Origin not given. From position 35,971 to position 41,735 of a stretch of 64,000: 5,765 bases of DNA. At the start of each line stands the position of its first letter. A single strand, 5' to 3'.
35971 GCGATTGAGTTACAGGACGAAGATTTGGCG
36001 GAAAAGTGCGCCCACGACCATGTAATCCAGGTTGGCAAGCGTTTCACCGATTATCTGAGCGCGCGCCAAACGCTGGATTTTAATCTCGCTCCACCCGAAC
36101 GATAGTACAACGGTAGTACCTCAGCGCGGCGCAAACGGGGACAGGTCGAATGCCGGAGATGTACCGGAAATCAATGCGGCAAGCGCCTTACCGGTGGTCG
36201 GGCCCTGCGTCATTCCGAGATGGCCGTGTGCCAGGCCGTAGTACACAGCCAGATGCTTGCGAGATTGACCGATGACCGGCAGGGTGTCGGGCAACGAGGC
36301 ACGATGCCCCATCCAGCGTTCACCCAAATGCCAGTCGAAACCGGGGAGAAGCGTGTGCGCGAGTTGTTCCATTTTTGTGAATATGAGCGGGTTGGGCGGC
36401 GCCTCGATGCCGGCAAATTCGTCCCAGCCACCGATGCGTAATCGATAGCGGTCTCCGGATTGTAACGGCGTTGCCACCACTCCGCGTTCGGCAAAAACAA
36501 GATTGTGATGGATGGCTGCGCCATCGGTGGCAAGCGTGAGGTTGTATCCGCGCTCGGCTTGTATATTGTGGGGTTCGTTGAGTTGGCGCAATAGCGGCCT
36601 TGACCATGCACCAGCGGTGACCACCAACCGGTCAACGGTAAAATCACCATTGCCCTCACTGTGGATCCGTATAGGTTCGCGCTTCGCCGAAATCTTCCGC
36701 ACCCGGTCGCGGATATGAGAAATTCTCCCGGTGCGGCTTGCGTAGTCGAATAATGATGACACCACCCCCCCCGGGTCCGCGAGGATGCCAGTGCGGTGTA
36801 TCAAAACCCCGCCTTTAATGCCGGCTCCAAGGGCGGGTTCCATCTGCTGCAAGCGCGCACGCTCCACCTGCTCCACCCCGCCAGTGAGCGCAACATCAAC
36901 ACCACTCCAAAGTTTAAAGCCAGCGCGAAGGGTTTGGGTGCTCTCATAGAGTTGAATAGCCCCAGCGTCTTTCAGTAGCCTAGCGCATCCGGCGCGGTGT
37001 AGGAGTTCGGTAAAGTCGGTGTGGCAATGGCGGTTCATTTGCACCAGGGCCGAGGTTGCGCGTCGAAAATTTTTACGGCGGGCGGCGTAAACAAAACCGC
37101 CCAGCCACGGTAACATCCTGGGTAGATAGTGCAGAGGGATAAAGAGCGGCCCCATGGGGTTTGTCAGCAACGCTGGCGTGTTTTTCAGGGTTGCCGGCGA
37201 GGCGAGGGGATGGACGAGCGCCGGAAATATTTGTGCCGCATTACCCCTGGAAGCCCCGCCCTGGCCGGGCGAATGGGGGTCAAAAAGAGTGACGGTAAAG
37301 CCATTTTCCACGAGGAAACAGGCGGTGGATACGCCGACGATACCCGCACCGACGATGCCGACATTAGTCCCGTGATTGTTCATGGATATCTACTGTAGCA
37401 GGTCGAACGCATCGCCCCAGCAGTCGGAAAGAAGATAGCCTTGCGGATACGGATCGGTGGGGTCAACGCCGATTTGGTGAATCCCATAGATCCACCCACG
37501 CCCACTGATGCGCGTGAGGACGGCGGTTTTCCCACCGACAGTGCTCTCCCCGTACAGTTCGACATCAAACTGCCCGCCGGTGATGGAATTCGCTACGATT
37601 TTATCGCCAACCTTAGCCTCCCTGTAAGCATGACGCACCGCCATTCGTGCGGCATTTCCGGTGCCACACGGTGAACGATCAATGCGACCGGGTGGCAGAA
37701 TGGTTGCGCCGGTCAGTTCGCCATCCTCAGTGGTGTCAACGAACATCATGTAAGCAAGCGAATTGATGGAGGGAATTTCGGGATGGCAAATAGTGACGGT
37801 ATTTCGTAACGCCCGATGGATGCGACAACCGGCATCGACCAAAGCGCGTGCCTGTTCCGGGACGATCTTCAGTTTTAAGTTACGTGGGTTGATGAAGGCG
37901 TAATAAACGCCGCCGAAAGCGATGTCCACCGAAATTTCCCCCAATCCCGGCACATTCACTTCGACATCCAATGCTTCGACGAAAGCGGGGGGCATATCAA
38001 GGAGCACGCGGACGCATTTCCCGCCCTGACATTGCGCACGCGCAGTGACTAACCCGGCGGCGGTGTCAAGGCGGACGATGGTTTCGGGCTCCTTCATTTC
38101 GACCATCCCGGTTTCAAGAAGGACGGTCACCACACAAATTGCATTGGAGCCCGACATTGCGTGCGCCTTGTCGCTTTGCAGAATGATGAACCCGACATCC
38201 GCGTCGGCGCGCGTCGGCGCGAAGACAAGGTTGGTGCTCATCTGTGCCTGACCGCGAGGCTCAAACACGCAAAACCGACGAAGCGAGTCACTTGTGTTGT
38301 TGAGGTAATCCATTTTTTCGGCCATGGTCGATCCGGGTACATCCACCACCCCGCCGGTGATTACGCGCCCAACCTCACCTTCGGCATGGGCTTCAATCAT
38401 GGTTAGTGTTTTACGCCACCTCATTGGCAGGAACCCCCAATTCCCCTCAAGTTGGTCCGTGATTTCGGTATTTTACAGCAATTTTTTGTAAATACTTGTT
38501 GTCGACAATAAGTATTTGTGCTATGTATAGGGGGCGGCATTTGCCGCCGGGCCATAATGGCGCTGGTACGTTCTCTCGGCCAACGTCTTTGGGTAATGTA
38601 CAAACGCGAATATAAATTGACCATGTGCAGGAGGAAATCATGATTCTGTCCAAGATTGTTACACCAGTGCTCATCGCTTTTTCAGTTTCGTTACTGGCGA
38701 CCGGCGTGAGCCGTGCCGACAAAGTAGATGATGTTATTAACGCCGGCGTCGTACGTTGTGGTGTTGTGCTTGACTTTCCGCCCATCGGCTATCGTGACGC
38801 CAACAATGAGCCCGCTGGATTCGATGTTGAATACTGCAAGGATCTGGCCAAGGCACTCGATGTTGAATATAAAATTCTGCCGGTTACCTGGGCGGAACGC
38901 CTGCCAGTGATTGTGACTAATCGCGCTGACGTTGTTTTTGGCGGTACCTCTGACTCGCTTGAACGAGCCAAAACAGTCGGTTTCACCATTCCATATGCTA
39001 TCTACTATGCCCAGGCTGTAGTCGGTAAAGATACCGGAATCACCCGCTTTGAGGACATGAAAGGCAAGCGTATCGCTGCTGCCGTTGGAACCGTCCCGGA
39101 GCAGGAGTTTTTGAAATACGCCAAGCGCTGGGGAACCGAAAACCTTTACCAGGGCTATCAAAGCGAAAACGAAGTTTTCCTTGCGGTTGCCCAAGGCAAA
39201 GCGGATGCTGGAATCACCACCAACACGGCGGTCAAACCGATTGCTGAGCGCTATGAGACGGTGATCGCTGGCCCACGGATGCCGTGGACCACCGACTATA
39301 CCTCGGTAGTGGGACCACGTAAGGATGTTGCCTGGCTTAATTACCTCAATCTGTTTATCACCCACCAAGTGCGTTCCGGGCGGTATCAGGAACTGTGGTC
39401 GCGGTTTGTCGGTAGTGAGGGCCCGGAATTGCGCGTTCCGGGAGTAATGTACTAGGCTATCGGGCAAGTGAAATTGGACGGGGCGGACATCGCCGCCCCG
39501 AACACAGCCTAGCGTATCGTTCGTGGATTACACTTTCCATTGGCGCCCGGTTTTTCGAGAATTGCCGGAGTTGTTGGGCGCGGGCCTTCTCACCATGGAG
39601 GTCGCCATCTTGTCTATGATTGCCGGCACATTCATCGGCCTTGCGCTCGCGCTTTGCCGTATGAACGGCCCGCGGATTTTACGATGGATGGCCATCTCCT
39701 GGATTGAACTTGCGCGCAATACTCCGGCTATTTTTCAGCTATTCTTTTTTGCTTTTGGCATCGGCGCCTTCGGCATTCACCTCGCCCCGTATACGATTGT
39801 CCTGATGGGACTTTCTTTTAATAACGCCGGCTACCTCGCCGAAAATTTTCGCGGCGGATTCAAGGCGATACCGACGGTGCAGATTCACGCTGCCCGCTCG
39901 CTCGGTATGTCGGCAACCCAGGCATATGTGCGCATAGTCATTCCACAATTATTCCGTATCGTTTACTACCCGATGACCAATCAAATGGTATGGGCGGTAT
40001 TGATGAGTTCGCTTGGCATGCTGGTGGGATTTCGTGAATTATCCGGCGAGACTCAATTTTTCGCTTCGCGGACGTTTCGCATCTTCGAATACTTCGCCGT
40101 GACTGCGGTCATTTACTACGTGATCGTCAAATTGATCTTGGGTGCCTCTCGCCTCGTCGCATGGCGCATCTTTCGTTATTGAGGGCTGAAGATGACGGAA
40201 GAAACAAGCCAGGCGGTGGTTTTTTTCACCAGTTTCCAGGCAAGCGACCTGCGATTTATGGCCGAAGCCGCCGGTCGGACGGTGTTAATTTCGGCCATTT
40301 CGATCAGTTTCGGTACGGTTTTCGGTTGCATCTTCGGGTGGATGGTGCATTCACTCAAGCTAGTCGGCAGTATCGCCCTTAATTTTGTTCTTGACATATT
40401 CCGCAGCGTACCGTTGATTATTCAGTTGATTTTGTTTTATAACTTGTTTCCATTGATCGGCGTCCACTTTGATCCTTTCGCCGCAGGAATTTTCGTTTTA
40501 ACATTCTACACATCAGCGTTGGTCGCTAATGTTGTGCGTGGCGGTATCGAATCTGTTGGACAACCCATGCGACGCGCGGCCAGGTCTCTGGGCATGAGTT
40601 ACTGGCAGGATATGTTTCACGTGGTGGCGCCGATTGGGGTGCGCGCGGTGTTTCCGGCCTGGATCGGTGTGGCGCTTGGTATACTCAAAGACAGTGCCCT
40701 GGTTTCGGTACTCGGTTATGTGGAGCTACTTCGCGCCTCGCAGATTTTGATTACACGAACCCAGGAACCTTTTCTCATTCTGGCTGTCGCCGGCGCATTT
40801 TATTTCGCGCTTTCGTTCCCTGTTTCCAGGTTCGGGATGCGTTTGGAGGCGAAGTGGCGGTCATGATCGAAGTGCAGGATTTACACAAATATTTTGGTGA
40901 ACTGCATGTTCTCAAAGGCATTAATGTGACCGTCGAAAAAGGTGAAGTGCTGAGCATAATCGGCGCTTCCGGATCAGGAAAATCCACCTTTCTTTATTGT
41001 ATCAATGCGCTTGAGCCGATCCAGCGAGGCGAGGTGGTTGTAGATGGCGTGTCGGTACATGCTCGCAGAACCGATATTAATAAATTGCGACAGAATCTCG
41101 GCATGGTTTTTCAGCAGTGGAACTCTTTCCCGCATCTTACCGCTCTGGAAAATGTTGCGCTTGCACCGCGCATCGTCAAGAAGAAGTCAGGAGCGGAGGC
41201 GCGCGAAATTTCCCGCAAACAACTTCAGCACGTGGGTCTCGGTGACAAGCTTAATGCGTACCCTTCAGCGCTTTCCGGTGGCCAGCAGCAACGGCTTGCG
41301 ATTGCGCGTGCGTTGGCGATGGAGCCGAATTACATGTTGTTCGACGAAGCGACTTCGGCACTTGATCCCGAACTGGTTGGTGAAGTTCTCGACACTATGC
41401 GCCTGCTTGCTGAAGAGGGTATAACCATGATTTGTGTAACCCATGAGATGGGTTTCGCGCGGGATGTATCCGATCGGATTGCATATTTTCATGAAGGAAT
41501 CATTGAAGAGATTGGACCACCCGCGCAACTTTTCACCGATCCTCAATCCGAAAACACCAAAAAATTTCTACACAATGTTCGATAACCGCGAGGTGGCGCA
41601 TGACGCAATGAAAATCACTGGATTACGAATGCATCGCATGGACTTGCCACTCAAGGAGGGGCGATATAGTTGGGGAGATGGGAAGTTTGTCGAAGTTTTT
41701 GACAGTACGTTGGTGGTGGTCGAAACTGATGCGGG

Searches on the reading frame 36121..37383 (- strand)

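Call 32: search_protein_families(library=pfam, proteins=[window:36121-37383:-], max_evalue=0.001)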
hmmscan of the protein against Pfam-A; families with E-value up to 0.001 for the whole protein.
window:36121-37383:- (420 aa): 3 families
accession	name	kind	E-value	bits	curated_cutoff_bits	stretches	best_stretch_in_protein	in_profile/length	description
PF01266.30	DAO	-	2.8e-48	165.7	27.9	1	8-404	2-353/353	FAD dependent oxidoreductase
PF13454.12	NAD_binding_9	-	6.3e-08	33.2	21.8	1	10-48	2-44/155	FAD-NAD(P)-binding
PF13450.12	NAD_binding_8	-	1e-06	29.3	21.9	1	10-46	1-36/68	NAD(P)-binding Rossmann-like domain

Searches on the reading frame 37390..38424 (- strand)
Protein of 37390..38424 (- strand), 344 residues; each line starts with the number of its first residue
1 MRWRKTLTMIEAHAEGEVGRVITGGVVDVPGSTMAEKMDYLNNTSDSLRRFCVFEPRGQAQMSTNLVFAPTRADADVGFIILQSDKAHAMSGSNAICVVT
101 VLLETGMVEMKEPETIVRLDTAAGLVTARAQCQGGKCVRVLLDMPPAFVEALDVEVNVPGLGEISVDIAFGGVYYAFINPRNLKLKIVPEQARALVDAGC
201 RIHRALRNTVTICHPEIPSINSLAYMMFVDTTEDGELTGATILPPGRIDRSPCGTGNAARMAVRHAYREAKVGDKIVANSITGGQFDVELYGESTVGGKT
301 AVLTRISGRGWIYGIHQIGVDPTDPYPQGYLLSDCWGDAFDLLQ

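Call 32: search_protein_families(library=pfam, proteins=[window:37390-38424:-], max_evalue=0.001)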
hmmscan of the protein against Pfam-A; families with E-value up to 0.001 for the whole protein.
window:37390-38424:- (344 aa): 1 family
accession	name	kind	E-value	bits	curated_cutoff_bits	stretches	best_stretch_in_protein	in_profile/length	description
PF05544.16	Pro_racemase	-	8.5e-116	387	27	1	10-330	2-324/325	Proline racemase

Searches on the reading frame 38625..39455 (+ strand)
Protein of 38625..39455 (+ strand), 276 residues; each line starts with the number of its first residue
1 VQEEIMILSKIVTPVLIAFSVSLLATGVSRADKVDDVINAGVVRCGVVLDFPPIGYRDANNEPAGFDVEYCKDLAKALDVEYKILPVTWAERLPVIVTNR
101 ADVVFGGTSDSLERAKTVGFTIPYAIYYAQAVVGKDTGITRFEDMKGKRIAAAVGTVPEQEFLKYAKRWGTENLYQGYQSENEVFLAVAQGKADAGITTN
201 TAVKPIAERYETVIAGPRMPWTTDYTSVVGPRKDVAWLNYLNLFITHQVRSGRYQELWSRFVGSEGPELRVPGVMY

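Call 32: search_protein_families(library=pfam, proteins=[window:38625-39455:+], max_evalue=0.001)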
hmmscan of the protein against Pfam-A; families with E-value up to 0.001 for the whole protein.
window:38625-39455:+ (276 aa): 3 families
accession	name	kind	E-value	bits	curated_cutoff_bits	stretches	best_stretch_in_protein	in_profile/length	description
PF00497.25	SBP_bac_3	-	1.1e-26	93.6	26.4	1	43-263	1-131/132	Bacterial extracellular solute-binding proteins, family 3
PF12974.12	Phosphonate-bd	-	3.9e-08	33.4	27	1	73-211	22-175/242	ABC transporter, phosphonate, periplasmic substrate-binding protein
PF09084.16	NMT1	-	4.4e-05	23.9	20.5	1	131-204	77-152/216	NMT1/THI5 like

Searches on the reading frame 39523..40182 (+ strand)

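Call 32: search_protein_families(library=pfam, proteins=[window:39523-40182:+], max_evalue=0.001)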
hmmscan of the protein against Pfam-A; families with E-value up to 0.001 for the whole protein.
window:39523-40182:+ (219 aa): 1 family
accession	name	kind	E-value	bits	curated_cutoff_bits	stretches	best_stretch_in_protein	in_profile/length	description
PF00528.27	BPD_transp_1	-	1e-11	45.3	26.4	1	35-214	1-180/184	Binding-protein-dependent transport system inner membrane component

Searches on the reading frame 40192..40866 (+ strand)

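Call 32: search_protein_families(library=pfam, proteins=[window:40192-40866:+], max_evalue=0.001)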
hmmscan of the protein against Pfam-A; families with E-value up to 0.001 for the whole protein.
window:40192-40866:+ (224 aa): 1 family
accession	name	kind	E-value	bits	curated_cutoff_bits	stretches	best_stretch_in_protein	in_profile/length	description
PF00528.27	BPD_transp_1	-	2.4e-14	53.9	26.4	1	41-223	1-183/184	Binding-protein-dependent transport system inner membrane component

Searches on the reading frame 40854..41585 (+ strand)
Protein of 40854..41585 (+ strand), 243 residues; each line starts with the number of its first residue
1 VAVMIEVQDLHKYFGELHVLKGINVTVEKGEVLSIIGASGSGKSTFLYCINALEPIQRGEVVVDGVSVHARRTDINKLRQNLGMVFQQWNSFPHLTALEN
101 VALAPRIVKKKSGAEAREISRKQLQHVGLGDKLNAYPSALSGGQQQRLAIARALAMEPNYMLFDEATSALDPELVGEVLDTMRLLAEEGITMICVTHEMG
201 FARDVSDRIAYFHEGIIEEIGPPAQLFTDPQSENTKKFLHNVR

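Call 32: search_protein_families(library=pfam, proteins=[window:40854-41585:+], max_evalue=0.001)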
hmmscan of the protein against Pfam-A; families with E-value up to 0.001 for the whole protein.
window:40854-41585:+ (243 aa): 4 families
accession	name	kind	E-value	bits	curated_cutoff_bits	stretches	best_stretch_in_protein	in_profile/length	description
PF00005.33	ABC_tran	-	4.1e-34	118.5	25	1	20-168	1-137/137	ABC transporter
PF13304.12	AAA_21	-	1.4e-09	38.9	27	1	110-199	208-300/304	AAA domain, putative AbiEii toxin, Type IV TA system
PF02463.25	SMC_N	-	1.1e-07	32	40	1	31-210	25-210/220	RecF/RecN/SMC N terminal domain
PF13555.12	AAA_29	-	0.00054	20.1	27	1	24-51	16-43/61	P-loop containing region of AAA domain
